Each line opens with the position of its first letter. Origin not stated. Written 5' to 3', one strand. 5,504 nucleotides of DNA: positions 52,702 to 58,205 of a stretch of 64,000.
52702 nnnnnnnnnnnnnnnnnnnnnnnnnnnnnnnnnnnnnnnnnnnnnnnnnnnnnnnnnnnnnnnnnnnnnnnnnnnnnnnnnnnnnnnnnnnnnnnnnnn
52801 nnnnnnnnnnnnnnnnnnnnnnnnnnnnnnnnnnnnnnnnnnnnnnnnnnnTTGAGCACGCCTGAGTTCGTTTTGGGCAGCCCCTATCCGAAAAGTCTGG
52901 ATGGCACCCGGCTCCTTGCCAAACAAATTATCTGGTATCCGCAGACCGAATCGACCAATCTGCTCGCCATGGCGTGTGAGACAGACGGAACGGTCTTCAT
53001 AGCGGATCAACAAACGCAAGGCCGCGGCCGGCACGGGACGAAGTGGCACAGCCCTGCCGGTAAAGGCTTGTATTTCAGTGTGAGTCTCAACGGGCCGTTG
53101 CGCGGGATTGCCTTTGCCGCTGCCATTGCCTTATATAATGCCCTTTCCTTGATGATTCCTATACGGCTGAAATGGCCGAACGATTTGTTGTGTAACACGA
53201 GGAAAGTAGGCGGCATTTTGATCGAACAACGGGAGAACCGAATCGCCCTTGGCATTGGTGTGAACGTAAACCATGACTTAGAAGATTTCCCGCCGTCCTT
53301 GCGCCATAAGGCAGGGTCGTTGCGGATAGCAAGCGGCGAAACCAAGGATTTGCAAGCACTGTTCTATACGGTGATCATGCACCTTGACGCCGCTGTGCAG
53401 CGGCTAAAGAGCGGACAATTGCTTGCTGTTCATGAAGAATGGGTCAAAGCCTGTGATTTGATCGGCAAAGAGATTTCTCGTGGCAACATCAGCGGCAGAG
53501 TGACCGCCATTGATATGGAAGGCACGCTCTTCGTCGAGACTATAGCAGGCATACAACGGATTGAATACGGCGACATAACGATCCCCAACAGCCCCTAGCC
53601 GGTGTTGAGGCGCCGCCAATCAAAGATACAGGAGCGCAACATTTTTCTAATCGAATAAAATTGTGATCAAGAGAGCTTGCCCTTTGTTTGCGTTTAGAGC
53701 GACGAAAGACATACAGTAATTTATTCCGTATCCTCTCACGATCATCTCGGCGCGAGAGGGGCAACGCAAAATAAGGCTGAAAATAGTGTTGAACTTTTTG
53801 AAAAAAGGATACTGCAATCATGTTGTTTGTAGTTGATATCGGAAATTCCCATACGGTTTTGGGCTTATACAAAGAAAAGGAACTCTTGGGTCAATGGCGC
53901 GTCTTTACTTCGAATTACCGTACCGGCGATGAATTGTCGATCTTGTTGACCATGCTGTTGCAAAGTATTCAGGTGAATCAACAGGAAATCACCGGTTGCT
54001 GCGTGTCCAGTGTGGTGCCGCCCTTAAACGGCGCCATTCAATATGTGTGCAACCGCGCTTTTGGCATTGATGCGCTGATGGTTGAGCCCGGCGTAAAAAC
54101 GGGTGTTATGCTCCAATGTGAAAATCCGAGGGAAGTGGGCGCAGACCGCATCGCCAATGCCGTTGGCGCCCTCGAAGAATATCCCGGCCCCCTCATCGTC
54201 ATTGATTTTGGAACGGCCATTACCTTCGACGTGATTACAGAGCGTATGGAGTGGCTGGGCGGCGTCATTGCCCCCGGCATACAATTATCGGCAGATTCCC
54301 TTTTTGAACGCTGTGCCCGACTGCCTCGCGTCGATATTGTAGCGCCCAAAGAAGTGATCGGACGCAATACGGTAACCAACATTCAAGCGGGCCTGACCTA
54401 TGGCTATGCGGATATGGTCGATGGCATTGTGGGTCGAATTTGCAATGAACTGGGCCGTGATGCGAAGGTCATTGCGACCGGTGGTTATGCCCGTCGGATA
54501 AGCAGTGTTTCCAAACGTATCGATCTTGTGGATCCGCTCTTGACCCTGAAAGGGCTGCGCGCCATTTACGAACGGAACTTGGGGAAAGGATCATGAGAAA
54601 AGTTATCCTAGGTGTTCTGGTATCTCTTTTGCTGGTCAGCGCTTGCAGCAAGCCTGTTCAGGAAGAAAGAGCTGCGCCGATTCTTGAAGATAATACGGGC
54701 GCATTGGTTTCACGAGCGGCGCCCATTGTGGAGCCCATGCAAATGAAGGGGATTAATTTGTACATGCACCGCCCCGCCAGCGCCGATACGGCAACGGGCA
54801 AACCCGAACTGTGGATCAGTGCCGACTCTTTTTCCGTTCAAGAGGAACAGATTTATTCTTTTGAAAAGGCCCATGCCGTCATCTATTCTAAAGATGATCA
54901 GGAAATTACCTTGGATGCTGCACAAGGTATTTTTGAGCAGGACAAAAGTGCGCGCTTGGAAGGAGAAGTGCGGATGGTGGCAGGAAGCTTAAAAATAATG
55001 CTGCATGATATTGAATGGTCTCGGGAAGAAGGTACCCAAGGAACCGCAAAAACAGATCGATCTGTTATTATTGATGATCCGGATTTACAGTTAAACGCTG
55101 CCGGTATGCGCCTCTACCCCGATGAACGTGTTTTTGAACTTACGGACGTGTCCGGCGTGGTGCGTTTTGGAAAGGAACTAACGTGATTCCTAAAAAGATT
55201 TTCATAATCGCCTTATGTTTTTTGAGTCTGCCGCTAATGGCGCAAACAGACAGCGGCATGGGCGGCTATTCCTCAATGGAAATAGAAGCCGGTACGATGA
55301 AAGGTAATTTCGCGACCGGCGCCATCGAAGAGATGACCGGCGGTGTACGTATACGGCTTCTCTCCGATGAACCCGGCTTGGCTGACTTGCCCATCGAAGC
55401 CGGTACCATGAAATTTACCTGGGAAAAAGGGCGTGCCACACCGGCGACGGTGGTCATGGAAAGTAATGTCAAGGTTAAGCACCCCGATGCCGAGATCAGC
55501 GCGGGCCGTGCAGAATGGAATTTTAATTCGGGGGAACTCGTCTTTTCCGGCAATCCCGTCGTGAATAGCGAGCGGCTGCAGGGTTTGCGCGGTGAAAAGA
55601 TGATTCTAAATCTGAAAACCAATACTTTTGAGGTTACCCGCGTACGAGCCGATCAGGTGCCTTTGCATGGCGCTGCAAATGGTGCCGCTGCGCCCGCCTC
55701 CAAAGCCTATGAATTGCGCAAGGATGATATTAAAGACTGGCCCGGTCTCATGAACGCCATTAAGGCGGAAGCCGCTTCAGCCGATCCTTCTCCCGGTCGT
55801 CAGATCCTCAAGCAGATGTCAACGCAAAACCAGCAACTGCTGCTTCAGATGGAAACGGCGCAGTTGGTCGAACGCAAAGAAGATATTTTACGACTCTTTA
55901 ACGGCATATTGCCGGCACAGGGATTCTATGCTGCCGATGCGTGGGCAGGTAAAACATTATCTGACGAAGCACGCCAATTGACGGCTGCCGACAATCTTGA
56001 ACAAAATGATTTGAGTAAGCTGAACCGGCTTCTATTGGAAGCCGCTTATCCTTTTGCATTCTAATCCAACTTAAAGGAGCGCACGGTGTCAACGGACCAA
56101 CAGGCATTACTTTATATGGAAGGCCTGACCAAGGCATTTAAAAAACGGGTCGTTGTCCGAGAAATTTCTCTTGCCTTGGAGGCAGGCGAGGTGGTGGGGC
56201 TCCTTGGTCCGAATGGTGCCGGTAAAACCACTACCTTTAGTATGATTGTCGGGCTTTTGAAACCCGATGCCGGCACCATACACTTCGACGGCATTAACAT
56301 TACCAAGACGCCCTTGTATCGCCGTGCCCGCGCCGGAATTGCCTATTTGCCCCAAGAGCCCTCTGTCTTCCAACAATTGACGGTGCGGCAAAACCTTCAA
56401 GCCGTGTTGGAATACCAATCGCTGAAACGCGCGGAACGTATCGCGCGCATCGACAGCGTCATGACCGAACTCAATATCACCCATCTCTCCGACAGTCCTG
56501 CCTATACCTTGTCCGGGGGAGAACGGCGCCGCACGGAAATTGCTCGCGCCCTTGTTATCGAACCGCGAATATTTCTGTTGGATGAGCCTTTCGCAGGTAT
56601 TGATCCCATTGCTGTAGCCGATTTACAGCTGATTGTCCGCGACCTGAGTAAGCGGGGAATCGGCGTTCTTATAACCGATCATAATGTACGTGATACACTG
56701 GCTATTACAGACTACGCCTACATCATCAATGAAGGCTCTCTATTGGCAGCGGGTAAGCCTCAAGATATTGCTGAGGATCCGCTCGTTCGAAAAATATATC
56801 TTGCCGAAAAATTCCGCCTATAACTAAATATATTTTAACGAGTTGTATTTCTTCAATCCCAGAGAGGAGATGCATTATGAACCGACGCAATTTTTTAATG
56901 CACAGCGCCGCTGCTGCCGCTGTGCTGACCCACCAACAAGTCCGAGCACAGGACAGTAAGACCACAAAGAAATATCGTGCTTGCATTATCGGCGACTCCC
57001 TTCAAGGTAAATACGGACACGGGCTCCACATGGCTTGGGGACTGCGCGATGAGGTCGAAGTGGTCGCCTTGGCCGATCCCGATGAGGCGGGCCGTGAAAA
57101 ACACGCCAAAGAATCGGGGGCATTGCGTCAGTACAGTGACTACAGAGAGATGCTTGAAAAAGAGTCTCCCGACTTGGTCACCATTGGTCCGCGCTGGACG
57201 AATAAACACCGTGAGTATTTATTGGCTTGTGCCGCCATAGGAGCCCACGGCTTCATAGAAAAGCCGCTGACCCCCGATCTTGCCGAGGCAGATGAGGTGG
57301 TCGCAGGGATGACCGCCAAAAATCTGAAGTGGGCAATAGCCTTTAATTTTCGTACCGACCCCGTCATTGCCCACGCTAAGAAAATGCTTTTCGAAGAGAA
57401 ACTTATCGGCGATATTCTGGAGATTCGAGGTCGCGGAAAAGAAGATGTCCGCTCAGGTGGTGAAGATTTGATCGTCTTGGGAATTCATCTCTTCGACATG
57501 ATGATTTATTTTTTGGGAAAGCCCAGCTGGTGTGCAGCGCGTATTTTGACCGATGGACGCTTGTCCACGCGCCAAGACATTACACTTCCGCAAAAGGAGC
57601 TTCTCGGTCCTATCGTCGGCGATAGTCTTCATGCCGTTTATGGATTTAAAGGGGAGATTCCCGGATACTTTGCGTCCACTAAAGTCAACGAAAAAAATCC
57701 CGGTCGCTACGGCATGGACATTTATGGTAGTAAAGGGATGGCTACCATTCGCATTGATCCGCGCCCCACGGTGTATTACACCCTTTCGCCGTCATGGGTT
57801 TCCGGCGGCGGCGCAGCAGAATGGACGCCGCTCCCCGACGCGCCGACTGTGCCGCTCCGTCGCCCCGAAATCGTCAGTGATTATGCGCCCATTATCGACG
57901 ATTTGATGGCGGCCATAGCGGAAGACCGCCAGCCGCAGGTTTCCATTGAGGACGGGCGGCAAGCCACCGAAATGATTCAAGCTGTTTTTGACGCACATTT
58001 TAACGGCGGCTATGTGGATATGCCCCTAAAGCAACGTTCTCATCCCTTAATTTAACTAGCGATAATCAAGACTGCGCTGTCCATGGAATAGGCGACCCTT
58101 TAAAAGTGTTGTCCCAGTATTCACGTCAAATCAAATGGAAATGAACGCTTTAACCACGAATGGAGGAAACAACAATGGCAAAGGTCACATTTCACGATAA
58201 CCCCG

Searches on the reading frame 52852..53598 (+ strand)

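Call 63: search_protein_families(library=pfam, proteins=[window:52852-53598:+], max_evalue=0.0001)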
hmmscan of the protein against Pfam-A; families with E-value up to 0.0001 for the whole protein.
window:52852-53598:+ (248 aa): 1 family
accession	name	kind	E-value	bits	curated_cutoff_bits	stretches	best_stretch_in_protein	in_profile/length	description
PF03099.24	BPL_LplA_LipB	-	3e-17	63.2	21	1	40-140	18-131/133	Biotin/lipoate A/B protein ligase family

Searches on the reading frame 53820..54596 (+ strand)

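Call 63: search_protein_families(library=pfam, proteins=[window:53820-54596:+], max_evalue=0.0001)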
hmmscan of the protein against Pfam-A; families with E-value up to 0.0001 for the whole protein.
window:53820-54596:+ (258 aa): 1 family
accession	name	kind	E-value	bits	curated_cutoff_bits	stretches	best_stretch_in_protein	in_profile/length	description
PF03309.20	Pan_kinase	-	4.3e-70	236.2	24.7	1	3-205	2-204/205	Type III pantothenate kinase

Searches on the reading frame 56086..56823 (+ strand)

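Call 63: search_protein_families(library=pfam, proteins=[window:56086-56823:+], max_evalue=0.0001)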
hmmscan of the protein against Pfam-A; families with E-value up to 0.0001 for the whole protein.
window:56086-56823:+ (245 aa): 2 families
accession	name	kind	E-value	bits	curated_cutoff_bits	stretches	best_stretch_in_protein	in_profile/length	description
PF00005.33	ABC_tran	-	1.3e-38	133.1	25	1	25-170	2-137/137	ABC transporter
PF13304.12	AAA_21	-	5.3e-06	27.2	27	0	87-200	178-299/304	AAA domain, putative AbiEii toxin, Type IV TA system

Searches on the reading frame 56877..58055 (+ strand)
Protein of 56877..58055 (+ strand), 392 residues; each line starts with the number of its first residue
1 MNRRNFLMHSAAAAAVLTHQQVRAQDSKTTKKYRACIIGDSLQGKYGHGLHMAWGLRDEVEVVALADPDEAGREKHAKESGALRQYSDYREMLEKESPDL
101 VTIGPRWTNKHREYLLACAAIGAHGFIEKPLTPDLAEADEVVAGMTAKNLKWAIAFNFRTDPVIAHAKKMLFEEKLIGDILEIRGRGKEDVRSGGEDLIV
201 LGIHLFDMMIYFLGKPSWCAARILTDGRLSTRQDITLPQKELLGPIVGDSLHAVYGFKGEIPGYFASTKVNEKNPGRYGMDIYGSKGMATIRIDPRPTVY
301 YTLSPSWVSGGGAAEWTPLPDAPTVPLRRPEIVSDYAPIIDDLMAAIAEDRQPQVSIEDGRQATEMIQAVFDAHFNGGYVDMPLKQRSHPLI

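Call 63: search_protein_families(library=pfam, proteins=[window:56877-58055:+], max_evalue=0.0001)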
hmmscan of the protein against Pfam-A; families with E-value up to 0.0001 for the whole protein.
window:56877-58055:+ (392 aa): 3 families
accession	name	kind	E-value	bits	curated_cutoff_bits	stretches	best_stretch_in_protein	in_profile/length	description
PF01408.29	GFO_IDH_MocA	-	9.9e-14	52.5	24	1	44-150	9-114/120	Oxidoreductase family, NAD-binding Rossmann fold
PF02894.22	GFO_IDH_MocA_C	-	2e-10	41.3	22.9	1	192-381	38-217/218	Oxidoreductase family, C-terminal alpha/beta domain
PF22725.1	GFO_IDH_MocA_C3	-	8.2e-06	26.3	27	1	174-289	10-123/124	GFO/IDH/MocA C-terminal domain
